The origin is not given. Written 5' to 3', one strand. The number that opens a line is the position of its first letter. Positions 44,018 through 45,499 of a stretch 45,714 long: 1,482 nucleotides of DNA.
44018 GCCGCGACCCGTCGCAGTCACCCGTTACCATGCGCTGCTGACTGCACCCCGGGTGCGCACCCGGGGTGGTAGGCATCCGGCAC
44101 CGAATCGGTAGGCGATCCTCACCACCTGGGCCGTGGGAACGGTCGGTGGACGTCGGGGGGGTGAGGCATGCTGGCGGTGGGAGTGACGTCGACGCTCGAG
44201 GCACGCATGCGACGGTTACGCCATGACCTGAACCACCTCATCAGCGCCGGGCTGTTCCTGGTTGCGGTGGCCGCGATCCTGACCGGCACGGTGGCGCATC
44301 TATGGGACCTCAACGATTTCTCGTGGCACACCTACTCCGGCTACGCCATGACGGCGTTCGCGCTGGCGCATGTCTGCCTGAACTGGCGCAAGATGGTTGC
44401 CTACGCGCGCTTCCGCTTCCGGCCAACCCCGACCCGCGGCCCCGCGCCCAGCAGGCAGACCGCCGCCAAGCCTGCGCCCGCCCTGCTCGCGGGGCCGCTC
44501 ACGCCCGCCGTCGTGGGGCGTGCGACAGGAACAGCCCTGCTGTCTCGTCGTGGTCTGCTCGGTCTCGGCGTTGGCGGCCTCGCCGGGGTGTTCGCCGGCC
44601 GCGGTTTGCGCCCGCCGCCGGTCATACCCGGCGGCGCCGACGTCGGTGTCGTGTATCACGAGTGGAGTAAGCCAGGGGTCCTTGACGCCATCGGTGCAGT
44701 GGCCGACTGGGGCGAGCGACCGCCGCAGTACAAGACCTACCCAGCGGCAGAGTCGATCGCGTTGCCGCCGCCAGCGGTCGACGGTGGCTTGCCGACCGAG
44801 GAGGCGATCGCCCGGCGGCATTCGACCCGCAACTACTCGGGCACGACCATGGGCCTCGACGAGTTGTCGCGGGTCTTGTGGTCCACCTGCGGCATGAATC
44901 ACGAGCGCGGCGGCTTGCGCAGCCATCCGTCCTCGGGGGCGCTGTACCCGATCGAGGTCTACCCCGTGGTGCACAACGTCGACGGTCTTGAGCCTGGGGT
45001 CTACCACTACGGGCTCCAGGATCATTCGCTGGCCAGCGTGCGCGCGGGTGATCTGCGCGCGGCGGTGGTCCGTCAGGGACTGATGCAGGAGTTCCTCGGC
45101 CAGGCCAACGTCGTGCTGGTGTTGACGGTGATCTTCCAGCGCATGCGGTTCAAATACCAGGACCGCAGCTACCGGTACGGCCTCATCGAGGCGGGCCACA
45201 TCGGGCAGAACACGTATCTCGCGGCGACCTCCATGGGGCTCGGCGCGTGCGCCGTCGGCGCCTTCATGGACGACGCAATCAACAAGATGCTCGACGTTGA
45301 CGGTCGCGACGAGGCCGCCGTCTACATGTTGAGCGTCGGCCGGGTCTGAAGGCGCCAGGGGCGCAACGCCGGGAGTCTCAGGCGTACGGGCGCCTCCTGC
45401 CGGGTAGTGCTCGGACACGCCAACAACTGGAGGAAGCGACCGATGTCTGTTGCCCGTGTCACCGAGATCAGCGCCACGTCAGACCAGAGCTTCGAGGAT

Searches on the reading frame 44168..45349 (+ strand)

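Call 24: search_protein_families(library=pfam, proteins=[window:44168-45349:+])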
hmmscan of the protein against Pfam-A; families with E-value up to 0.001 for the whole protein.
window:44168-45349:+ (393 aa): 3 families
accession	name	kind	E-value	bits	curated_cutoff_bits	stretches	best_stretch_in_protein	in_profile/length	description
PF00881.29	Nitroreductase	-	6.7e-30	104.9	23.5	1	214-392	1-167/167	Nitroreductase family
PF14512.11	TM1586_NiRdase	-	0.00056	20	27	0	339-392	81-132/215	Putative TM nitroreductase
PF01292.26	Ni_hydr_CYTB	-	0.00058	20.1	30.1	0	23-127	10-124/179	Prokaryotic cytochrome b561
